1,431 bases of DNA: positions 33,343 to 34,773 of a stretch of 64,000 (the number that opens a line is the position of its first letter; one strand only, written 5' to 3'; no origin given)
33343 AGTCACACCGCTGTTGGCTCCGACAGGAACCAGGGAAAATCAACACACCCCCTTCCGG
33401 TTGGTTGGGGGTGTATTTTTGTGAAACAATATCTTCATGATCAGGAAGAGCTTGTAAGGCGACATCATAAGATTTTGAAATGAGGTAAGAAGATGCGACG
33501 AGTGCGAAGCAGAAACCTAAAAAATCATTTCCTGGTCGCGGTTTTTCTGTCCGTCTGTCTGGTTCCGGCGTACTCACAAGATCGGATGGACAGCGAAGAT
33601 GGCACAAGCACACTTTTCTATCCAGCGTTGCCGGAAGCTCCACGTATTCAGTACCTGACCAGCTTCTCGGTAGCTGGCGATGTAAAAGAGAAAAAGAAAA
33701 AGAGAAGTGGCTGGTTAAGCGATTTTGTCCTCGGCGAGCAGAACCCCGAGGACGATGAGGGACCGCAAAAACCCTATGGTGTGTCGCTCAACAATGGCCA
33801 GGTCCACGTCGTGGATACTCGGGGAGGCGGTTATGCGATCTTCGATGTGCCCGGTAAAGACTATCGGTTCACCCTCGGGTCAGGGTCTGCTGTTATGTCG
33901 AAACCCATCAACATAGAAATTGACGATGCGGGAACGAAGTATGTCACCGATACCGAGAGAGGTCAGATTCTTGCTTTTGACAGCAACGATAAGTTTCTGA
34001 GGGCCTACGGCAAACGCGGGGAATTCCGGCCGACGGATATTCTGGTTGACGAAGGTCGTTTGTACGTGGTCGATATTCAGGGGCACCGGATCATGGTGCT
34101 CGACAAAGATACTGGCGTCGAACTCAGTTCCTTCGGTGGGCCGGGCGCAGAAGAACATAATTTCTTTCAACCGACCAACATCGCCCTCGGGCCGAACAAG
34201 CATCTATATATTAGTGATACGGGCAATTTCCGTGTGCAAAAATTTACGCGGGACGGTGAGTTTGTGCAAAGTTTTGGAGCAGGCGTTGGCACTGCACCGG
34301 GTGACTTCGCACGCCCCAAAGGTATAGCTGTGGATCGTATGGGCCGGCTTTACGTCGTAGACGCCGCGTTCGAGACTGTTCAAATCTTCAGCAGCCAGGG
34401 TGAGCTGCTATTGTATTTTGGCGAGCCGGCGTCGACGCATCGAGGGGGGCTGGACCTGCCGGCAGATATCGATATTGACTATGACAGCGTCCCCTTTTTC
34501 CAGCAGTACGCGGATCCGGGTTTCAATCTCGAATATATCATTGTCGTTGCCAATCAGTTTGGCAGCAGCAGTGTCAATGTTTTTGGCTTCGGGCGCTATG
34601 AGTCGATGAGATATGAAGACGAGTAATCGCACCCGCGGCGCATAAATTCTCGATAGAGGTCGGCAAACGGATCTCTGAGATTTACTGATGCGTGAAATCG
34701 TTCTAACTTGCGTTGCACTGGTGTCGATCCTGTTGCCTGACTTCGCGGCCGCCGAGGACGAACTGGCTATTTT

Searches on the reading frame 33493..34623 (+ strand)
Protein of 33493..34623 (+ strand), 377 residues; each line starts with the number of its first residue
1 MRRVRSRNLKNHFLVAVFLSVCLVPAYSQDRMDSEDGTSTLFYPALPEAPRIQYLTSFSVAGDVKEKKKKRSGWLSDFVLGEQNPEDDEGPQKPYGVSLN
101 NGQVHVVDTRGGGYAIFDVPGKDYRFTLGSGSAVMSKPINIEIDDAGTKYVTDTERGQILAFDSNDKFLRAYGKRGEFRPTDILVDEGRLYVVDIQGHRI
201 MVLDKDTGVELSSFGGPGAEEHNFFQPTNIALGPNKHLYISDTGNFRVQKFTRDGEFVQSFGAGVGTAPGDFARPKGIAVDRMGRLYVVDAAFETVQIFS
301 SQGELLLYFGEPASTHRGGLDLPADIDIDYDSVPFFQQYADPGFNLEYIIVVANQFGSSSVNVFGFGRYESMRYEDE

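Call 4: search_protein_families(library=pfam, proteins=[window:33493-34623:+], max_evalue=0.01)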
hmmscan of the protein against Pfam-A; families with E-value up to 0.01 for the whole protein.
window:33493-34623:+ (377 aa): 5 families
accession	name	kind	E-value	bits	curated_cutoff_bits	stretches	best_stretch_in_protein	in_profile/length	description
PF01436.27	NHL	-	1.8e-16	59.7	20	2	226-251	3-28/28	NHL repeat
PF17170.10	DUF5128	-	5.3e-08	32.8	22.9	1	235-300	53-118/321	6-bladed beta-propeller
PF08450.18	SGL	-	2.4e-07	31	26.3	0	235-306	145-217/246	SMP-30/Gluconolactonase/LRE-like region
PF25021.1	TEN_NHL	-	6.4e-07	29.1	27.1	0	264-292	133-161/357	Teneurin NHL domain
PF24684.1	Vgb_lyase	-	0.00054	19.3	50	1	93-305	14-213/290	Virginiamycin B lyase family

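Call 52: search_protein_families(library=ncbifam, proteins=[window:33493-34623:+], max_evalue=0.01)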
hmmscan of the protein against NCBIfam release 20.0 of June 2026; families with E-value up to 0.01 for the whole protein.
window:33493-34623:+ (377 aa): 4 families
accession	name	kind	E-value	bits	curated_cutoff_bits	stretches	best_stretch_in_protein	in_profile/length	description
NF035926.1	scyF_NHL_VPEP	equivalog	2.4e-32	112.5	350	2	186-330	112-256/376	scytonemin biosynthesis PEP-CTERM protein ScyF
NF033206.1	ScyE_fam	subfamily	8.3e-07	28.8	80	0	227-329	208-310/333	ScyD/ScyE family protein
NF047780.1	LIC12708_fam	subfamily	8.8e-06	24.8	150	0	242-305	73-152/391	LIC_12708 family protein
NF053768.1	CIS12_fam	equivalog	0.0022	16.8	860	1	138-294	46-189/715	CIS12 family contractile injection system protein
